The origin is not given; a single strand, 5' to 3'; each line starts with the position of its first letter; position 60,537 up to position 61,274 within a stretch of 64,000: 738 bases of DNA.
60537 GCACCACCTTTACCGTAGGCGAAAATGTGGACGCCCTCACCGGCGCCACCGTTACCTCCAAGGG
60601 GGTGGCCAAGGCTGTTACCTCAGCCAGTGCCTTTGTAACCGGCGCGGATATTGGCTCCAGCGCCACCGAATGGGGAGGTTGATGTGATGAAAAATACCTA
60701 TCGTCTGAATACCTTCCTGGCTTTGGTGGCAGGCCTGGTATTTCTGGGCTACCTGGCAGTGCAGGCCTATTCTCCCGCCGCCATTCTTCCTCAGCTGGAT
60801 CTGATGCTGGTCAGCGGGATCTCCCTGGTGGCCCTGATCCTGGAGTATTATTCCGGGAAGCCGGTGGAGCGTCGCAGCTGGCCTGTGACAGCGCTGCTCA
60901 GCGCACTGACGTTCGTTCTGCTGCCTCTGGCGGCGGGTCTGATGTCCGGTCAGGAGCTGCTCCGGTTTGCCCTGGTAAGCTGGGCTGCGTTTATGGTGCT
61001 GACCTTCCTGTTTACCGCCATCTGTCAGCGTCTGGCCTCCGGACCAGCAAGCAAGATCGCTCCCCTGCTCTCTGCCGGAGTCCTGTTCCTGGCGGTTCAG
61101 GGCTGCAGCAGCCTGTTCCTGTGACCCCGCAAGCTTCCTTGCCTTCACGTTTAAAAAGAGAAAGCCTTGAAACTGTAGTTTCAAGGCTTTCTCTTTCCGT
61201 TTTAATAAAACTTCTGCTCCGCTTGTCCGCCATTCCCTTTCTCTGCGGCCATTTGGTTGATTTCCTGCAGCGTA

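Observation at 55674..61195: Half-Rnf operon: two-FMN-domain lipoprotein, ApbE, RnfC, RnfD and RnfG without RnfA/E/B — a possible NADH-to-extracytoplasmic-flavin (EET-like) module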

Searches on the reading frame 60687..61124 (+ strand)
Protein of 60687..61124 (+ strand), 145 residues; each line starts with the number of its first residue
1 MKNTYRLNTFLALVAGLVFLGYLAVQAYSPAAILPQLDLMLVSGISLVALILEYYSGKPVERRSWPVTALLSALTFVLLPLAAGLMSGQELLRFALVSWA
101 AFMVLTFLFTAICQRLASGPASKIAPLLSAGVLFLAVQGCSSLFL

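Call 3: search_protein_families(library=pfam, proteins=[window:60687-61124:+], max_evalue=0.01)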
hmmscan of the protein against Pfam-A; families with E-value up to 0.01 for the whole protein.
window:60687-61124:+ (145 aa): 0 families

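Call 8: search_protein_families(library=ncbifam, proteins=[window:60687-61124:+], max_evalue=0.1)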
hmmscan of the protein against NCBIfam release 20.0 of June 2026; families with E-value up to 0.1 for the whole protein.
window:60687-61124:+ (145 aa): 1 family
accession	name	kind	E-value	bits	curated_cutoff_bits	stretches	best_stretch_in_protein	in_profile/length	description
NF045890.1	conj_pls20_p028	equivalog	0.039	12.8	150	1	40-84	70-114/377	pLS20_p028 family conjugation system transmembrane protein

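Call 19: find_homologous_proteins(query=window:60687-61124:+, max_evalue=0.001)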
Query window:60687-61124:+ (145 aa): 86 proteins with E <= 0.001 among 1553 candidates.
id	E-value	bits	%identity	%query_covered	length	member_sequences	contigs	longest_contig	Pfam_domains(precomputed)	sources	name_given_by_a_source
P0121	2.6e-75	269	94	100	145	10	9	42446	-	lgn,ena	-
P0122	7.0e-75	268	94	100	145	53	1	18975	-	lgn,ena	-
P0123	2.6e-74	266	92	100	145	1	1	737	-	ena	-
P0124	2.9e-74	266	93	100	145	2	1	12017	-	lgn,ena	-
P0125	3.8e-74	265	92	100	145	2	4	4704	-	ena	-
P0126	8.8e-74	264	92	100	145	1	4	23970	-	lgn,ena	-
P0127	9.6e-74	264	90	100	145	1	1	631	-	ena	-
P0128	1.2e-73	264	91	100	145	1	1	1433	-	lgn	-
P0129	1.4e-73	263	92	100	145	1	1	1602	-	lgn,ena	-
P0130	1.6e-73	263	92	100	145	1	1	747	-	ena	-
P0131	2.3e-73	263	92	100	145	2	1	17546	-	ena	-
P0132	5.7e-73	262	92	100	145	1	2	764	-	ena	-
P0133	8.5e-73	261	91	100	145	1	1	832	-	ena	-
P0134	7.6e-64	232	82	100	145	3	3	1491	-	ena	-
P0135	8.8e-62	225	79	100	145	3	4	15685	-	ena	-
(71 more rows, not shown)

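Call 38: predict_structure(alignment_id=A2)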
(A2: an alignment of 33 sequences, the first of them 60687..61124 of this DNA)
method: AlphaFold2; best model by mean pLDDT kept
length: 145 residues; sequences in the alignment: 33
mean_pLDDT: 87.0   pTM: 0.81
mean pLDDT of the five models: 87.0, 84.1, 83.4, 83.1, 82.1
residues with pLDDT >= 90: 72; 70-90: 67; 50-70: 5; < 50: 1
segments of 3 or more residues with pLDDT < 50: none
pLDDT, mean of each block of 10 residues (from residue 1): 77 93 89 83 93 83 84 91 88 92 94 82 86 91 70
secondary structure, 60 per line:
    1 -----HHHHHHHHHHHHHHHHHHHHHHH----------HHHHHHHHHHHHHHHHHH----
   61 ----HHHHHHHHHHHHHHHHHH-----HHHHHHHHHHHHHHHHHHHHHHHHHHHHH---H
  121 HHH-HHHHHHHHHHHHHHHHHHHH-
elements in order: H6-28 H39-56 H65-82 H88-116 H120-123 H125-144
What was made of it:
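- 60687..61124 (+): TM145: 145-aa five-helix membrane protein specific to this operon type; occupies the RnfE/RnfA slot. AF2 pLDDT 87 (call 38).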

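Call 54: search_protein_families(library=pfam, alignment_id=A2, max_evalue=10)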
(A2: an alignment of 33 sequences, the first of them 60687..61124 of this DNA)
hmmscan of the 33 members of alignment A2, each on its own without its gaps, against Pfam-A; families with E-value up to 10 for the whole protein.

A. member 1, window:60687-61124:+ (145 aa): 2 families
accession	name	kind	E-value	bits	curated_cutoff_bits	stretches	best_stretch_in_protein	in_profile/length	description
PF17555.7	TssN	-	0.12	12.2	30.3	1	13-114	43-140/274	Type VI secretion system, TssN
PF09843.14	DUF2070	-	0.99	8.1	30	1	12-136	19-148/561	Predicted membrane protein (DUF2070)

B. families by the number of members that match (of 33 scanned): 37 families (the first 25 are shown)
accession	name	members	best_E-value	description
PF09843.14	DUF2070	18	0.058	Predicted membrane protein (DUF2070)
PF06570.16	DUF1129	9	0.0022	Protein of unknown function (DUF1129)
PF04971.17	Phage_holin_2_1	4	0.11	Bacteriophage P21 holin S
PF07332.16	Phage_holin_3_6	3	0.033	Putative Actinobacterial Holin-X, holin superfamily III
PF17555.7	TssN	3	0.12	Type VI secretion system, TssN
PF01988.24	VIT1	3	1.3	VIT family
PF02508.19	Rnf-Nqr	2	0.05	Rnf-Nqr subunit, membrane protein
PF07086.17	Jagunal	2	0.088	Jagunal, ER re-organisation during oogenesis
PF03419.18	Peptidase_U4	2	0.3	Sporulation factor SpoIIGA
PF11992.13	TgpA_N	2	0.44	TgpA N-terminal domain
PF03779.20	SPW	2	0.81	SPW repeat domain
PF24709.1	DUF7670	1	0.0011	Domain of unknown function (DUF7670)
PF10060.15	DUF2298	1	0.0034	Uncharacterized membrane protein (DUF2298)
PF11346.13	DUF3149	1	0.0049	Protein of unknown function (DUF3149)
PF07672.19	MFS_Mycoplasma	1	0.0068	Mycoplasma MFS transporter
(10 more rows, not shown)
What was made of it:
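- Tried and rejected: Pfam scan of 33 members gave noise; Rnf-Nqr matched 2 of 33 with best E 0.05 (call 54).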

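Call 61: search_protein_representatives(alignment_id=A2)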
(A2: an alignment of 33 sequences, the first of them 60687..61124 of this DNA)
Query: 33 sequences, 145 profile positions. Proteins with E-value up to 0.001 (for the whole library): 376; up to 1e-10: 280; up to 1e-30: 87. The best 150 are listed.
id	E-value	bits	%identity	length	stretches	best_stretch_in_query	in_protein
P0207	3.0e-59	215.6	-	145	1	1-145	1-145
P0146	6.4e-59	214.6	-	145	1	2-145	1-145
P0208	1.9e-58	213.1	-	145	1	1-145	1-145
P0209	1.1e-52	194.4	-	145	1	1-145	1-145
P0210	2.3e-50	186.8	-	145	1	1-145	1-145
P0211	1.7e-47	177.5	-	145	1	1-145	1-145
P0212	1.6e-46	174.3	-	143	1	2-144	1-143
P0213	1.6e-44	167.9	-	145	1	1-145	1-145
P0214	2.4e-44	167.3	-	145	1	1-144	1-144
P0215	2.6e-44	167.2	-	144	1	1-144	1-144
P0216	1.1e-43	165.2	-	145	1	1-144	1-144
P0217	1.2e-43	165.1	-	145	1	1-144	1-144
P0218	6.7e-43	162.6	-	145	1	1-145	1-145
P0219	1.0e-42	162.0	-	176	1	2-144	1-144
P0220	5.3e-42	159.7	-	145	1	1-145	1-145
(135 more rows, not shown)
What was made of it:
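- On Rnf-Nqr membrane subunit family (PF02508), for TM145: A search of 1.84 billion representatives returned 376 hits, and all 150 listed (76-295 aa, mostly about 145 aa) match the TM145 profile (call 61).
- Tried and rejected: A full HMMER scan of 1.84 billion representatives gave 376 hits; the 150 listed are TM145-family members and fragments (call 61).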
